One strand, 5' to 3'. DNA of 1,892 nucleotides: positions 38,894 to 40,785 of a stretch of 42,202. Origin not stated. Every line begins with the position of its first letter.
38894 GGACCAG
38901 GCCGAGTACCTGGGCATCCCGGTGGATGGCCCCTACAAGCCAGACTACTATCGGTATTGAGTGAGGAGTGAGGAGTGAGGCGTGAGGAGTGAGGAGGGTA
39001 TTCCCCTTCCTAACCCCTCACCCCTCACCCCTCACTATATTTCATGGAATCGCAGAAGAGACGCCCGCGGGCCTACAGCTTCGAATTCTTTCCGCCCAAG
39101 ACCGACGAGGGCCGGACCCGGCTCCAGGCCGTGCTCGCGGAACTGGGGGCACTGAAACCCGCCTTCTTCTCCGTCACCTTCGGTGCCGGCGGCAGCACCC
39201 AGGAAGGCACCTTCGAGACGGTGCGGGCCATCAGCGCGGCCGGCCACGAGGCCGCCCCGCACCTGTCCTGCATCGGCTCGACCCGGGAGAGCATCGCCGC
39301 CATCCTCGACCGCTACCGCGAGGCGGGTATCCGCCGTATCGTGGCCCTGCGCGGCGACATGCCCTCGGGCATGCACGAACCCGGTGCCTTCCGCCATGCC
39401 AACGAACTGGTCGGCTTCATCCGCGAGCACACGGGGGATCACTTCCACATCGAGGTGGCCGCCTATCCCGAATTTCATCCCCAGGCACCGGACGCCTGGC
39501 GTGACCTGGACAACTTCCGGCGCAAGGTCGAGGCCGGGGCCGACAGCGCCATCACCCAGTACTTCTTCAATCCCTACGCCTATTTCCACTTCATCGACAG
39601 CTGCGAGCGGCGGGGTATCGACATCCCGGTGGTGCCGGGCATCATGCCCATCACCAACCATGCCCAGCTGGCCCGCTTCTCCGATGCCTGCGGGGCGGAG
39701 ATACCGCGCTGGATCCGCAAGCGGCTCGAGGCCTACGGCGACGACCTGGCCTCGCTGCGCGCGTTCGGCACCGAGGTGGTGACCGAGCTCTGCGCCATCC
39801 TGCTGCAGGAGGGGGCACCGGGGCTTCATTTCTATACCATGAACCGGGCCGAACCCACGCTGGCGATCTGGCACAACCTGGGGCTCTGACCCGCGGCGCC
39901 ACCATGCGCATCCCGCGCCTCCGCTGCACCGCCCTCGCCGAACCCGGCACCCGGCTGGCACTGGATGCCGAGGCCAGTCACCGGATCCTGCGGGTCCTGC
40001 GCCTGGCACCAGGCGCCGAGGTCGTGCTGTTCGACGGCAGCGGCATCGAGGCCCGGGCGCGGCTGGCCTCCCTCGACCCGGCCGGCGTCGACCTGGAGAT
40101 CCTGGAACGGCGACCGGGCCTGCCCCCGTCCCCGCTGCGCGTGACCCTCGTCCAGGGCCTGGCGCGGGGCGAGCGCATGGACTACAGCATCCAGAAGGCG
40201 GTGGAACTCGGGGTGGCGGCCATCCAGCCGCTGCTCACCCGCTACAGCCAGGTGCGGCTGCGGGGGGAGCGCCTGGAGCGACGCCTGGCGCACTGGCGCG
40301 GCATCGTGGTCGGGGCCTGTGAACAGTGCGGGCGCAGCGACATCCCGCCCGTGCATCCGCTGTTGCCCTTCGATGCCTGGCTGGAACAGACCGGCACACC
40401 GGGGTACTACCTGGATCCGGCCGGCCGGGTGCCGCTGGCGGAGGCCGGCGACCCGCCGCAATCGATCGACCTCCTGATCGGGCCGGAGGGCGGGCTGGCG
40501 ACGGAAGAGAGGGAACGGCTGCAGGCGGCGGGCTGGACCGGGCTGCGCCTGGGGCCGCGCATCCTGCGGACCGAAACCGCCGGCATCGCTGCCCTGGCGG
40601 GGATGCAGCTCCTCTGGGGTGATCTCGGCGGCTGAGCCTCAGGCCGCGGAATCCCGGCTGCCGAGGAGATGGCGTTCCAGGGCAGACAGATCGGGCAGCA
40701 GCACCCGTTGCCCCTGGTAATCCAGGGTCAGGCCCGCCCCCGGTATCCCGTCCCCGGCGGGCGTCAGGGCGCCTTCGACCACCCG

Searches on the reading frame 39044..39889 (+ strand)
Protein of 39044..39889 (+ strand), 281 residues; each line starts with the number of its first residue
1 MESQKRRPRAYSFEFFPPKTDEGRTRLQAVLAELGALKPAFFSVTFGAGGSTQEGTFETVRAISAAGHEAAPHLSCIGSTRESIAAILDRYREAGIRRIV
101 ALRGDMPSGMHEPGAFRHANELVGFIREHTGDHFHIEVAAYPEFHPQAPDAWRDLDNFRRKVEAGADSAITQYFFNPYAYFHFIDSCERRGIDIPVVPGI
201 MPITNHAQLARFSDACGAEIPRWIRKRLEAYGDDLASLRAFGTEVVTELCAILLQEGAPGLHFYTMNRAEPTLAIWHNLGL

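Call 13: search_protein_families(library=pfam, proteins=[window:39044-39889:+], max_evalue=0.00001)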
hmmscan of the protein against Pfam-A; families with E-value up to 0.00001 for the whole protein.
window:39044-39889:+ (281 aa): 1 family
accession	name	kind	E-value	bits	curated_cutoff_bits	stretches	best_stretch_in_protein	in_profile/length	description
PF02219.23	MTHFR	-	3.2e-88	296.2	24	1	8-280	10-287/287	Methylenetetrahydrofolate reductase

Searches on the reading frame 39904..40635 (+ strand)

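Call 13: search_protein_families(library=pfam, proteins=[window:39904-40635:+], max_evalue=0.00001)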
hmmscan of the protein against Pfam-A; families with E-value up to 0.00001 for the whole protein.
window:39904-40635:+ (243 aa): 2 families
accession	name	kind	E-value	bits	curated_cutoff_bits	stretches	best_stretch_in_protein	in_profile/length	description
PF04452.19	Methyltrans_RNA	-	2.9e-47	160.8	23.9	1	75-234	2-164/165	RNA methyltransferase domain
PF20260.4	PUA_4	-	1.9e-08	34.7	23.9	1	21-67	2-48/48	RNA methyltransferase PUA domain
